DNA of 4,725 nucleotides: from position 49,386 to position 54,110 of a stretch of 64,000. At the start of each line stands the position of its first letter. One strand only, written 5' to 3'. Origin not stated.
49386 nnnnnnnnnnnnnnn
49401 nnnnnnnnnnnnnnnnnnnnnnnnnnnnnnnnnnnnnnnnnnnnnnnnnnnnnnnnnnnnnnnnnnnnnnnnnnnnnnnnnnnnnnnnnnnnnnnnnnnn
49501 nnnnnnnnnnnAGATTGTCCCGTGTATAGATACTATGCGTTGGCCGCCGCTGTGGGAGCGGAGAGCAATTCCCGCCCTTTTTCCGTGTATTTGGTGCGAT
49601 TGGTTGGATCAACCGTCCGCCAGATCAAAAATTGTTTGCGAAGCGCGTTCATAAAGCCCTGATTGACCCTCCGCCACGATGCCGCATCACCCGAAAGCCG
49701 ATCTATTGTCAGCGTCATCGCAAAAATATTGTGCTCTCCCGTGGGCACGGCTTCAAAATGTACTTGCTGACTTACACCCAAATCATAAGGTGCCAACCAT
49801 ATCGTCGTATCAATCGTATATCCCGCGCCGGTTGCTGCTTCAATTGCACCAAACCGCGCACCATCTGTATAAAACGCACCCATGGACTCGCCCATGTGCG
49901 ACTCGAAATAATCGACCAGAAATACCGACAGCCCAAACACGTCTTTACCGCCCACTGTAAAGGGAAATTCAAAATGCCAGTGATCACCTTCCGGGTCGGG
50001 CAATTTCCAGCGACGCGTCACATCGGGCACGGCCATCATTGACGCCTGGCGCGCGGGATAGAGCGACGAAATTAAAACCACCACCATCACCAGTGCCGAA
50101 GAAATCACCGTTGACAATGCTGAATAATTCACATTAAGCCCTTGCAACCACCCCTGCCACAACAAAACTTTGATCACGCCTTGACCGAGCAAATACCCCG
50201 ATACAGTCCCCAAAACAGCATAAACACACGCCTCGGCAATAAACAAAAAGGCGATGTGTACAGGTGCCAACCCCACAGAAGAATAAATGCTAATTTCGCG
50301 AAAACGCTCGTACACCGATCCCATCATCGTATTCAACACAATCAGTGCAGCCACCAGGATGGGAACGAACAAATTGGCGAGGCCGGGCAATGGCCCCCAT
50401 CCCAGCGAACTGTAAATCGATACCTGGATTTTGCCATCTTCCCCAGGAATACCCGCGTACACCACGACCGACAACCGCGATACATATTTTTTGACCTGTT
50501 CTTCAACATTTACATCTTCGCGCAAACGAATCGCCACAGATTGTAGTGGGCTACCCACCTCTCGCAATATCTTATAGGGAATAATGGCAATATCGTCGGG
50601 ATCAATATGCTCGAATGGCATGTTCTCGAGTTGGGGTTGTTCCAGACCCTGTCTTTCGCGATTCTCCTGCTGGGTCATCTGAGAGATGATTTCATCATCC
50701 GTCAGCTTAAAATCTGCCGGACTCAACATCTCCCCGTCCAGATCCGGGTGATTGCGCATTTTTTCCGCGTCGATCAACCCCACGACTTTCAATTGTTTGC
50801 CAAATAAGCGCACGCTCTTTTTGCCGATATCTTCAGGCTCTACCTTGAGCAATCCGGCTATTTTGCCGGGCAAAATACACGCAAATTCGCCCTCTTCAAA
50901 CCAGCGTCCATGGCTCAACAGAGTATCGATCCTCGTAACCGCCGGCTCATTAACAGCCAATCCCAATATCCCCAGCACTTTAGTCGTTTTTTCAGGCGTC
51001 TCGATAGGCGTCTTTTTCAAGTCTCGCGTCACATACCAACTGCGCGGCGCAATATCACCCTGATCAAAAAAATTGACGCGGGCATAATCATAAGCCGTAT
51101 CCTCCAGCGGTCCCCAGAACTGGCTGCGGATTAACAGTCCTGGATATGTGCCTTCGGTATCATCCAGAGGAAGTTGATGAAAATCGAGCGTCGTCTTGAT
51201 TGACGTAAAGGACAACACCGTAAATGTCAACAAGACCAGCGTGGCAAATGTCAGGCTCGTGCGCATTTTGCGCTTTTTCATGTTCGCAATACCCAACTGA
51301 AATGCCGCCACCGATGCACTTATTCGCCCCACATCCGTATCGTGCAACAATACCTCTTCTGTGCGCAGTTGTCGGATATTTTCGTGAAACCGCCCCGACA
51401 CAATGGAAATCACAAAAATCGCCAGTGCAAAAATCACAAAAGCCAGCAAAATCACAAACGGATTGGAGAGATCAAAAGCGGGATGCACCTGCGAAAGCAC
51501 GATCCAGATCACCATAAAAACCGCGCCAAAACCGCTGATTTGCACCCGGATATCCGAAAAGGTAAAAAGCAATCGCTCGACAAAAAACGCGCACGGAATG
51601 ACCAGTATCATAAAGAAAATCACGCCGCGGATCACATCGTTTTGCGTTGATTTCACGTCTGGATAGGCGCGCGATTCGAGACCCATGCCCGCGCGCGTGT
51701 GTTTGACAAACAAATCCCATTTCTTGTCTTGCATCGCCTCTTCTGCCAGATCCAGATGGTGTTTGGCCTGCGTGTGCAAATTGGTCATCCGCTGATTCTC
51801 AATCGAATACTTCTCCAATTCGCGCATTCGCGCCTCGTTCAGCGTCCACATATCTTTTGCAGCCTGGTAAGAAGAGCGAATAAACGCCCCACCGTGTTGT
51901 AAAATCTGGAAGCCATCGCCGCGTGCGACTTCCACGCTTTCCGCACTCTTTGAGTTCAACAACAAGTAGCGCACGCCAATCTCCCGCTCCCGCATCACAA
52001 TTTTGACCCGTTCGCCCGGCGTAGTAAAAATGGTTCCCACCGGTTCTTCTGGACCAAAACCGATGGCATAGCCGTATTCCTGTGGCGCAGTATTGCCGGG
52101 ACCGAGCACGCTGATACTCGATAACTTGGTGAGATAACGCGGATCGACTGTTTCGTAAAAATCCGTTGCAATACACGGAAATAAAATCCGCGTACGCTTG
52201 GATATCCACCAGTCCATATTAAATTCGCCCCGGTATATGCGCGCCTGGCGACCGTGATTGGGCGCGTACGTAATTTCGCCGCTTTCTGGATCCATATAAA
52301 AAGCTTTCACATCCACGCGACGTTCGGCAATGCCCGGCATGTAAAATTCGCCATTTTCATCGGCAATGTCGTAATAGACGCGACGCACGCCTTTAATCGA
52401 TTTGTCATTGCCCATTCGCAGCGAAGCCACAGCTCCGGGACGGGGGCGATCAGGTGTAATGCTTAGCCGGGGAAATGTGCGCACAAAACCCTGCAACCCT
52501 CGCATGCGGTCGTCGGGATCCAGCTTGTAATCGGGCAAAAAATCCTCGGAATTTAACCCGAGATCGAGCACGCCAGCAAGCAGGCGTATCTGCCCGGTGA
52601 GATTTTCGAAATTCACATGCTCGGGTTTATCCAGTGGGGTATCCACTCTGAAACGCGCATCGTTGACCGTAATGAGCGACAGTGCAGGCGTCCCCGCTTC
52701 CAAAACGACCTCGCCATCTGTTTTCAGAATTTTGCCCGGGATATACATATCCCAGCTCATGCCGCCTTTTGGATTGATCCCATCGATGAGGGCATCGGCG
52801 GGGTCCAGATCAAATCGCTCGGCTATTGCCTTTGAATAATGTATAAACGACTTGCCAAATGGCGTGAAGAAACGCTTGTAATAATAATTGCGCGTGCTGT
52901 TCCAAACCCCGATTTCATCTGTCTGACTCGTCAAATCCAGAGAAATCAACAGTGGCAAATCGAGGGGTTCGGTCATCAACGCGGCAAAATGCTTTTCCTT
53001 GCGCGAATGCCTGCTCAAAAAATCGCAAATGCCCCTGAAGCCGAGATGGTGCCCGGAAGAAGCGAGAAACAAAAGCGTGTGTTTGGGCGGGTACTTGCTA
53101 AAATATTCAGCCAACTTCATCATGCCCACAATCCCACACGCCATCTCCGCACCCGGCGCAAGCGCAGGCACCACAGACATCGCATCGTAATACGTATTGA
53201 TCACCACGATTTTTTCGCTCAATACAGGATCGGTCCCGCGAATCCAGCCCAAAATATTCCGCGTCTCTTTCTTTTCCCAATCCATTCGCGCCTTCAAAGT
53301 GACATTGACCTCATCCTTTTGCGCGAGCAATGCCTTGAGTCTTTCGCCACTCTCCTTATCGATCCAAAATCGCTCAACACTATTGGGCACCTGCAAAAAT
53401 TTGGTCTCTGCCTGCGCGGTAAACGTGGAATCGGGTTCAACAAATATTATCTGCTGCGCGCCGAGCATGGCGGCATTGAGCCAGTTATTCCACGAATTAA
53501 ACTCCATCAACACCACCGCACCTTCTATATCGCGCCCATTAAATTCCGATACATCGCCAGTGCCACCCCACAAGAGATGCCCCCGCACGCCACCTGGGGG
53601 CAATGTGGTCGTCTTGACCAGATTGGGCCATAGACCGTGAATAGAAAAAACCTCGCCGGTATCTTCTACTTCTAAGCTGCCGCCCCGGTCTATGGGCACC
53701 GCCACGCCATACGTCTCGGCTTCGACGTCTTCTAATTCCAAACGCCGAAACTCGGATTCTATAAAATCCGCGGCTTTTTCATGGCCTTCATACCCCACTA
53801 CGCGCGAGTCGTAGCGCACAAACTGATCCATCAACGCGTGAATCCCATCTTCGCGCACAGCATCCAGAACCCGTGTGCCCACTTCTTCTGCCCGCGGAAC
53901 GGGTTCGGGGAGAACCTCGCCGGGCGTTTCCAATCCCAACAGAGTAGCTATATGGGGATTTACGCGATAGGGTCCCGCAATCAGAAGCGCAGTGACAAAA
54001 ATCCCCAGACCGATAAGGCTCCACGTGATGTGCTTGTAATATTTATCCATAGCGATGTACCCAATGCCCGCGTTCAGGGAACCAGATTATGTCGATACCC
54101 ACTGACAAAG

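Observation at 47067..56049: Three-gene operon of giant membrane proteins with an M28 peptidase-FtsX/MacB permease fusion at its centre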

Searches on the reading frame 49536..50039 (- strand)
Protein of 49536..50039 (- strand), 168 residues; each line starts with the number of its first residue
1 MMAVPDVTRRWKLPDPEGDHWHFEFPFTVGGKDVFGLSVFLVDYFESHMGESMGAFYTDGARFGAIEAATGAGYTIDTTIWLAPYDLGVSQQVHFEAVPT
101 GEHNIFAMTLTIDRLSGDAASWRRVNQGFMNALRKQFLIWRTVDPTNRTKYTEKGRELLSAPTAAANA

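Call 72: search_protein_families(library=pfam, proteins=[window:49536-50039:-], max_evalue=10)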
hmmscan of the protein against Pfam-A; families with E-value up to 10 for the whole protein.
seq(168 aa): 0 families
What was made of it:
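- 49536..50033 (-): g2 aa 1340-1505: conserved cytoplasmic C-terminal domain (beta-alpha-beta4-alpha-alpha). It is tentatively START/Bet v1 (SRPBCC)-like. No Pfam hit (call 72).
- Tried and rejected: C-terminal domain of g2 against Pfam at E up to 10: nothing meaningful (call 72).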

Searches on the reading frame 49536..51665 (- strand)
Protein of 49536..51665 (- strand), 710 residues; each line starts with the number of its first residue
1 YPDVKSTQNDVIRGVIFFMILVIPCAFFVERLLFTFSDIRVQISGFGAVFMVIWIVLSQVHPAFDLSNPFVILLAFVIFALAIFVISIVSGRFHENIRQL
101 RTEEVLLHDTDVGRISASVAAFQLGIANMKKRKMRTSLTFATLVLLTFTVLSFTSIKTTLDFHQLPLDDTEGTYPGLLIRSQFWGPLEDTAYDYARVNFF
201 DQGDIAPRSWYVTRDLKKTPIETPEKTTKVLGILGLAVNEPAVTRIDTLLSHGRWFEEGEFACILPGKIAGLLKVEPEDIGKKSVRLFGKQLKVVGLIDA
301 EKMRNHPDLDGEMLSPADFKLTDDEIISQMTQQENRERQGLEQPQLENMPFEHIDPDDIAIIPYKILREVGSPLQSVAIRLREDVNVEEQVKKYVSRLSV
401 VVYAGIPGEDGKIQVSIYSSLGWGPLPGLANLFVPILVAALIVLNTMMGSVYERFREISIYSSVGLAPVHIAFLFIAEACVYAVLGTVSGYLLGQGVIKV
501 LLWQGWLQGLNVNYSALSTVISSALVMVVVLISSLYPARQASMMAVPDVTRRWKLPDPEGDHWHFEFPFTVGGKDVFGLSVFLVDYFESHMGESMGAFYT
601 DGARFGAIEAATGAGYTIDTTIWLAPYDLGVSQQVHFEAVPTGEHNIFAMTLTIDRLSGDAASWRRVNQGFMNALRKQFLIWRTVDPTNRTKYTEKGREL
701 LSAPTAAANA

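Call 52: predict_structure(alignment_id=A2)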
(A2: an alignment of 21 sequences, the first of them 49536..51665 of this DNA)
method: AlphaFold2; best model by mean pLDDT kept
length: 710 residues; sequences in the alignment: 21
mean_pLDDT: 66.9   pTM: 0.44
mean pLDDT of the five models: 66.9, 66.4, 64.2, 62.4, 59.0
residues with pLDDT >= 90: 122; 70-90: 222; 50-70: 177; < 50: 189
segments of 3 or more residues with pLDDT < 50: 1-15, 64-67, 89-162, 340-342, 421-433, 448-474, 507-518, 532-552, 705-710
pLDDT, mean of each block of 10 residues (from residue 1): 34 49 50 56 66 66 49 52 50 44 34 29 32 47 49 38 61 87 75 81 91 75 90 92 91 92 94 92 91 95 88 78 64 60 55 87 92 90 84 63 82 75 37 50 51 43 39 50 54 57 52 46 53 43 33 69 81 81 89 70 86 88 75 91 75 90 83 82 77 86 52
secondary structure, 60 per line:
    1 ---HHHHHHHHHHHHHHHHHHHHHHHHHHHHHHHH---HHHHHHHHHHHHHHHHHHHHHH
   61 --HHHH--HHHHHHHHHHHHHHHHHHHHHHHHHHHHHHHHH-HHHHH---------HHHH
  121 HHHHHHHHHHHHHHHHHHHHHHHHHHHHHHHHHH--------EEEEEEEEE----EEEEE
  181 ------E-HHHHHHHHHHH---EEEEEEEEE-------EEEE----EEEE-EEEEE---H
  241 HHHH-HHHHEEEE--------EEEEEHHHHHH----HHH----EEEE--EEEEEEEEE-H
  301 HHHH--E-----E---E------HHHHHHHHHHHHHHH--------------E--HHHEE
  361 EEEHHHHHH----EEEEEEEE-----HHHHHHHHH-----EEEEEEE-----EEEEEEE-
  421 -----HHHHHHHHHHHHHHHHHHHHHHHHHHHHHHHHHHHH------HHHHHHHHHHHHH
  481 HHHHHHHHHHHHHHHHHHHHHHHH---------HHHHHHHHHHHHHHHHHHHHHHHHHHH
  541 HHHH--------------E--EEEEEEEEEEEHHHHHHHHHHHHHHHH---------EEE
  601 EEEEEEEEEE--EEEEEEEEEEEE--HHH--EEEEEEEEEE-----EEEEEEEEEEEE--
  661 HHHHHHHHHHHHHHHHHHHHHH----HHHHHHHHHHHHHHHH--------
elements in order (helices of 4 or more, strands of 3 or more residues): H4-35 H39-60 H63-66 H69-101 H103-107 H117-154 E163-171 E176-180 H189-199 E203-211 E219-222 E227-230 E232-236 H240-244 H246-249 E250-253 E262-266 H267-272 E284-287 E290-298 H300-304 H324-338 E359-363 H364-369 E374-381 H387-395 E401-407 E413-419 H426-461 H468-504 H514-544 E562-572 H573-588 E598-610 E613-624 E632-641 E647-658 H661-682 H687-702
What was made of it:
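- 49536..50033 (-): pLDDT 70-90 in the model (call 52).
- The TM part of the g2 model has low confidence (pLDDT 67, call 52).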

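Call 56: fold_search(model_id=the predicted structure, library=pdb)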
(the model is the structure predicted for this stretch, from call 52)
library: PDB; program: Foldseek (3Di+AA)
matches with E <= 10: 1115; with E <= 0.001: 9
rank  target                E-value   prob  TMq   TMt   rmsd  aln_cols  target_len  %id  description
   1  5gko_A                1.2e-07  1.00  0.20  0.21  19.4       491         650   14  Crystal structure of tripartite-type ABC transporter, MacB from Acinetobacter baumannii (released 2017-11-15)
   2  5xu1_M                1.6e-06  1.00  0.19  0.31  19.5       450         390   13  Structure of a non-canonical ABC transporter from Streptococcus pneumoniae R6 (released 2018-01-24)
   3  9qgy_M                2.3e-06  1.00  0.19  0.58   7.4       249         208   11  Structure of the YbjP lipoprotein bound to the MacAB-TolC tripartite efflux pump (released 2026-03-25)
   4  5xu1_S                3.1e-06  1.00  0.18  0.31  19.8       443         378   12  Structure of a non-canonical ABC transporter from Streptococcus pneumoniae R6 (released 2018-01-24)
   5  5c59_A                7.7e-06  1.00  0.15  0.50   7.4       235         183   10  Crystal structure of the periplasmic region of MacB from E. coli (released 2016-06-22)
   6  5nik_J                2.1e-05  1.00  0.19  0.22  19.6       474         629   15  Structure of the MacAB-TolC ABC-type tripartite multidrug efflux pump (released 2017-05-24)
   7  5lj8_B                3.3e-05  1.00  0.16  0.43   7.6       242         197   10  Structure of the E. coli MacB periplasmic domain (P21) (released 2017-11-15)
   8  5c59_C                5.6e-05  1.00  0.16  0.51   7.6       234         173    8  Crystal structure of the periplasmic region of MacB from E. coli (released 2016-06-22)
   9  5lj8_A                1.2e-04  1.00  0.16  0.40   9.0       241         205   10  Structure of the E. coli MacB periplasmic domain (P21) (released 2017-11-15)
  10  2e3s                  1.8e-03  0.97  0.10  0.26  17.8       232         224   12  Crystal structure of CERT START domain co-crystallized with C24-ceramide (P21) (released 2007-12-18)
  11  9a5d_A                1.9e-03  0.54  0.07  0.08  31.5       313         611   11  Integrative model of WALK-YYCH by crosslinking MS and deep learning (released 2024-09-18)
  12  2wql_A                3.9e-03  1.00  0.13  0.46  11.0       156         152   15  CRYSTAL STRUCTURE OF THE MAJOR CARROT ALLERGEN DAU C 1 (released 2009-09-01)
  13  3kdi                  7.1e-03  0.63  0.09  0.24  13.4       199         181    9  Structure of (+)-ABA bound PYL2 (released 2009-11-10)
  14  5jnn                  7.5e-03  0.66  0.09  0.27  13.4       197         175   11  Crystal structure of abscisic acid receptor PYL2 in complex with Phaseic acid. (released 2016-08-17)
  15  4keg                  8.3e-03  0.15  0.10  0.13  33.9       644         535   12  Crystal Structure of MBP Fused Human SPLUNC1 (released 2014-04-30)
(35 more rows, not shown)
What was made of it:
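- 50037..51338 (-): g2 aa 905-1338: complete type VII ABC (MacB/FtsX) membrane unit. It comprises an N-terminal amphipathic helix, TM1, a periplasmic core domain (aa ~952-1220), TM2, the coupling helix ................, and TM3-4. Foldseek: MacB 5gko E 1.2e-7 and MacB periplasmic domain 5c59/5lj8 (call 56).
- On Type VII ABC transporter membrane subunit (FtsX/MacB-like): Foldseek hits to MacB periplasmic domains 5c59 and 5lj8 (E 8e-6 to 1e-4) and to full MacB 5gko (E 1.2e-7) (call 56).
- The C-terminal cytoplasmic domain has weak START/Bet v1 (lipid-binding fold) matches (call 56).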

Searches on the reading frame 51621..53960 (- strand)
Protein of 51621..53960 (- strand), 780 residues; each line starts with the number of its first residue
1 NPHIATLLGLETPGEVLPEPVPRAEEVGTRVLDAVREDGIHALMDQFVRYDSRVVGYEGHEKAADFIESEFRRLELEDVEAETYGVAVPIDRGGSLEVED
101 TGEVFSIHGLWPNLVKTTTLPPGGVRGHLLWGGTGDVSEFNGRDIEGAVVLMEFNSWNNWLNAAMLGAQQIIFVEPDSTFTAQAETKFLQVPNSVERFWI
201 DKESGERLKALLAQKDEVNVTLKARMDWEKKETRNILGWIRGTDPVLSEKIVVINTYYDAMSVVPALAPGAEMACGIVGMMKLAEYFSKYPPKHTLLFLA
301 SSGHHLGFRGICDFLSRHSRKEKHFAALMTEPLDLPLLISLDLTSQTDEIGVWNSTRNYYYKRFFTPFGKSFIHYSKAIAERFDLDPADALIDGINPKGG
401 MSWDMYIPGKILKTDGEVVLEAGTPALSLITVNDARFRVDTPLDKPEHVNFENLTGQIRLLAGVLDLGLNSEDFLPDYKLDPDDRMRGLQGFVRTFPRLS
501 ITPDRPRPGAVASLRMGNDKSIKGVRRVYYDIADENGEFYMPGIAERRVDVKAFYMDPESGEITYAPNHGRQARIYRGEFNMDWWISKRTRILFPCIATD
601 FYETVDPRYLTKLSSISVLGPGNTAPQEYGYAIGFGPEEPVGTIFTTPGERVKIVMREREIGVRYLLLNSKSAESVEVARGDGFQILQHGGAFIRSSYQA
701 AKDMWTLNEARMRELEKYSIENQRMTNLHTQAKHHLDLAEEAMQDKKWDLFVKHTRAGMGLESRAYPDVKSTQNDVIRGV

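Call 54: predict_structure(alignment_id=A3)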
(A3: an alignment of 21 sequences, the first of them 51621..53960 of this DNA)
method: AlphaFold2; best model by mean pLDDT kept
length: 780 residues; sequences in the alignment: 21
mean_pLDDT: 81.6   pTM: 0.83
mean pLDDT of the five models: 81.6, 76.9, 75.0, 73.5, 70.3
residues with pLDDT >= 90: 280; 70-90: 345; 50-70: 122; < 50: 33
segments of 3 or more residues with pLDDT < 50: 356-366, 397-409, 768-770
pLDDT, mean of each block of 10 residues (from residue 1): 66 62 91 95 91 89 96 96 93 94 94 79 92 92 91 87 86 82 64 82 95 93 93 96 91 92 81 92 97 96 86 91 83 89 86 56 49 87 84 58 42 75 85 62 83 95 94 64 84 79 85 78 71 94 86 85 75 66 88 83 59 73 76 57 77 78 77 86 76 73 89 82 84 95 93 88 64 52
secondary structure, 60 per line:
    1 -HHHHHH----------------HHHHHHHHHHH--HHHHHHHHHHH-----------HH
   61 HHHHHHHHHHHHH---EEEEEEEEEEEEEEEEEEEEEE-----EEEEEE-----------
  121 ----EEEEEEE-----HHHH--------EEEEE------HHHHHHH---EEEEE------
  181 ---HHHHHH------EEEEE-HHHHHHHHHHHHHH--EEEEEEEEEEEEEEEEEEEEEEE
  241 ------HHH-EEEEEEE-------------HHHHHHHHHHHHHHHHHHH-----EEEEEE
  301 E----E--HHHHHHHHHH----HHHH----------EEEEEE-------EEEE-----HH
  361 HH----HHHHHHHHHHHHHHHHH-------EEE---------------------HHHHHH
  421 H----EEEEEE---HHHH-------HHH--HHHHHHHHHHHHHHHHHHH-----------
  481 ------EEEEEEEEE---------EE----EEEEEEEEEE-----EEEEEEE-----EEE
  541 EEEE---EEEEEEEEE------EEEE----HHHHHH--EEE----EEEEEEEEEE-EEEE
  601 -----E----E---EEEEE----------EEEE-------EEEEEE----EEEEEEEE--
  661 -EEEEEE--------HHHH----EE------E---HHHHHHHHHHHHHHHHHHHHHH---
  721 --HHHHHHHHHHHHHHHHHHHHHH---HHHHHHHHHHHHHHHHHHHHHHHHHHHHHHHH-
elements in order (helices of 4 or more, strands of 3 or more residues): H2-7 H24-34 H37-47 H59-73 E77-98 E104-109 E125-131 H137-140 E149-153 H160-166 E170-174 H184-189 E196-200 H202-215 E218-240 E251-257 H271-289 E295-301 H309-318 H323-326 E337-342 E350-353 H359-362 H367-383 E391-393 H415-421 E426-431 H435-438 H451-469 E487-495 E511-520 E526-532 E538-544 E548-556 E563-566 H571-576 E579-581 E586-595 E597-600 E615-619 E630-633 E641-646 E651-658 E662-667 H676-679 H696-717 H723-744 H748-779
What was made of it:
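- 51636..52610 (-): g2 aa 481-805: beta-rich ectodomain followed by a three-helix stalk that leads into the membrane. Secondary structure of the AF2 model (call 54).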

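Call 57: fold_search(model_id=the predicted structure, library=pdb)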
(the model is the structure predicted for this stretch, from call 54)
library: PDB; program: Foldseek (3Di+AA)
matches with E <= 10: 748; with E <= 0.001: 257
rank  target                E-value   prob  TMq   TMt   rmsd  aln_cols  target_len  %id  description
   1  2ek8                  5.5e-23  1.00  0.31  0.55   8.9       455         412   16  Aminopeptidase from Aneurinibacillus sp. strain AM-1 (released 2008-03-25)
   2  6hc6_A                9.1e-22  1.00  0.36  0.61   7.5       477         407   18  The structure of BSAP, a zinc aminopeptidase from Bacillus subtilis (released 2019-08-28)
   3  6hc6_C                3.9e-21  1.00  0.36  0.62   7.3       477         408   18  The structure of BSAP, a zinc aminopeptidase from Bacillus subtilis (released 2019-08-28)
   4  1de4_C                1.2e-20  1.00  0.33  0.39  10.4       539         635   16  HEMOCHROMATOSIS PROTEIN HFE COMPLEXED WITH TRANSFERRIN RECEPTOR (released 2000-01-19)
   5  6hc7_A                1.3e-20  1.00  0.36  0.61   7.4       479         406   18  The crystal structure of BSAP, a zinc aminopeptidase from Bacillus subtilis (medium resolution) (released 2019-08-28)
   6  3kas_A                1.4e-20  1.00  0.33  0.39  10.2       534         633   16  Machupo virus GP1 bound to human transferrin receptor 1 (released 2010-03-09)
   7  9gh7_A                2.3e-20  1.00  0.33  0.39  10.4       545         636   16  Complex of human TfR1 with a potent bicyclic peptide (released 2025-04-30)
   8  6wrw_B                2.9e-20  1.00  0.34  0.39  10.1       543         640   16  Crystal structure of computationally designed protein 2DS25.5 in complex with the human Transferrin receptor ectodomai (released 2021-04-28)
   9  8acr                  4.3e-20  1.00  0.31  0.48  12.9       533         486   12  Structure of Pseudomonas aeruginosa aminopeptidase, PaAP (released 2023-07-12)
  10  8ac7_A                4.6e-20  1.00  0.30  0.46  10.9       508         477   14  Structure of Pseudomonas aeruginosa aminopeptidase, PaAP (released 2023-07-12)
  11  8acg_C                9.0e-20  1.00  0.30  0.47  11.3       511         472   14  Structure of Pseudomonas aeruginosa aminopeptidase, PaAP_T E340A mutant (released 2023-07-12)
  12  3iib                  1.3e-19  1.00  0.37  0.59   7.6       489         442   15  Crystal structure of Peptidase M28 precursor (YP_926796.1) from SHEWANELLA AMAZONENSIS SB2B at 1.70 A resolution (released 2009-08-25)
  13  6wrv_E                2.3e-19  1.00  0.34  0.40   9.7       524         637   15  Crystal structure of computationally designed protein 3DS18 in complex with the human Transferrin receptor ectodomain (released 2021-04-28)
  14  8acg_A                2.5e-19  1.00  0.30  0.47  11.3       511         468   13  Structure of Pseudomonas aeruginosa aminopeptidase, PaAP_T E340A mutant (released 2023-07-12)
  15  8ack_A                2.5e-19  1.00  0.30  0.46  10.8       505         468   14  Structure of Pseudomonas aeruginosa aminopeptidase, PaAP (released 2023-07-12)
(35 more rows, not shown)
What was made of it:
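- On M28 metallopeptidase (Pfam PF04389): Foldseek: 2ek8 E 5.5e-23, 6hc6 E 9e-22 (call 57).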
